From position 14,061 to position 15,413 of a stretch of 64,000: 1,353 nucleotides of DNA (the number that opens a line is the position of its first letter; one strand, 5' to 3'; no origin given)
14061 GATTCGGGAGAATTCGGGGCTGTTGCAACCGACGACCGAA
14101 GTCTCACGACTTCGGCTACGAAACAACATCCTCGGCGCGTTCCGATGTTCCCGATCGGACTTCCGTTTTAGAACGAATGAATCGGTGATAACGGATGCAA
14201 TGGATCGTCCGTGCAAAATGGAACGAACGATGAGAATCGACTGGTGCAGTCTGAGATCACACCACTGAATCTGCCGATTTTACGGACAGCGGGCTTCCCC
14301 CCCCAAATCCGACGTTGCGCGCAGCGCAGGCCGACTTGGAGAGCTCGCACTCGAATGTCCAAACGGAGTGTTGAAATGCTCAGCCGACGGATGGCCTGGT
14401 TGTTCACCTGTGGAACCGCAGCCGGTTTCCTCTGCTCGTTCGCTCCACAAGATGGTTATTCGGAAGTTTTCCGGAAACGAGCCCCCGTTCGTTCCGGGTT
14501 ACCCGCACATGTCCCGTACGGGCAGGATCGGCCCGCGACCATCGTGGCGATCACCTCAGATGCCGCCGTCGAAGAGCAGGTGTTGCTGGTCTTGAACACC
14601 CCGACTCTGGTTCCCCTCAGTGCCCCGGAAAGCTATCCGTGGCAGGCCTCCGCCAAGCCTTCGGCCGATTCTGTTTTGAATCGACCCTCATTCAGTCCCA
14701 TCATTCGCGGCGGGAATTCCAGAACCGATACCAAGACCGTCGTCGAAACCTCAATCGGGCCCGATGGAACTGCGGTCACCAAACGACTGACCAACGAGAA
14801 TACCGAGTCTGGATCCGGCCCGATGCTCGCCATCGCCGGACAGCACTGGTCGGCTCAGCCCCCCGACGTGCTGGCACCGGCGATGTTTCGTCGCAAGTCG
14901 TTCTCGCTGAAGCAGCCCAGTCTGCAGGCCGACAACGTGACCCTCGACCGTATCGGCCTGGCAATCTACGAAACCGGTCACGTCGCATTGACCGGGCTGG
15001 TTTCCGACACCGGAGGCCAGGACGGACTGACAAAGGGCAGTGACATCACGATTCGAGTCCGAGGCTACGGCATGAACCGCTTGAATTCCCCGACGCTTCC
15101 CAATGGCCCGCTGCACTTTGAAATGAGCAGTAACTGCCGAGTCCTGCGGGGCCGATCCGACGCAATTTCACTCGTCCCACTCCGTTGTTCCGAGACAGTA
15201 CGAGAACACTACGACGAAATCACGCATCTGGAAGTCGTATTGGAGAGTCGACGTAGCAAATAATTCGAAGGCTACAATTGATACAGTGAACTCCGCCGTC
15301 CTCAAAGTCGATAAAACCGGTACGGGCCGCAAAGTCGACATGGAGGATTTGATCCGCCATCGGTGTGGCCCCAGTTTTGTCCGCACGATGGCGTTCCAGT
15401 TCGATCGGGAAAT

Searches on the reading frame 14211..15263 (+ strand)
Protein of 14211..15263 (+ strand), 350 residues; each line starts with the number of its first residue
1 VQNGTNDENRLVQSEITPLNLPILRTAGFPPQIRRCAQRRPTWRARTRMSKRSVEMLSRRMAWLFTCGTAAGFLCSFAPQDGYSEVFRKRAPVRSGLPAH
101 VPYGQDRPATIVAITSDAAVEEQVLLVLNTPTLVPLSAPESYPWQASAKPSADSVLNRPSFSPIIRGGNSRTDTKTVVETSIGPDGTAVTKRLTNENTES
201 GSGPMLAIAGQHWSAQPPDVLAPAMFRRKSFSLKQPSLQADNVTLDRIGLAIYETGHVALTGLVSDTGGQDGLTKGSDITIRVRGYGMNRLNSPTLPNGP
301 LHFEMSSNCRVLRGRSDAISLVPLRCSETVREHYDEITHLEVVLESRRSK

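Call 18: search_protein_families(library=pfam, proteins=[window:14211-15263:+], max_evalue=0.01)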
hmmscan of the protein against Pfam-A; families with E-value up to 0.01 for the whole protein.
window:14211-15263:+ (350 aa): 0 families

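Call 46: search_protein_families(library=ncbifam, proteins=[window:14358-15263:+], max_evalue=0.01)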
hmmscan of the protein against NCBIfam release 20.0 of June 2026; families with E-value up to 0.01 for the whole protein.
window:14358-15263:+ (301 aa): 0 families

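Call 84: search_protein_families(library=pfam, proteins=[window:14358-15263:+], max_evalue=10)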
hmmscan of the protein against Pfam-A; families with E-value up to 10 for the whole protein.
window:14358-15263:+ (301 aa): 1 family
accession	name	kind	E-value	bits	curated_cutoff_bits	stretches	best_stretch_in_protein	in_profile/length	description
PF07502.20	MANEC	-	0.22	12.2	25.5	1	11-35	64-88/89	MANEC domain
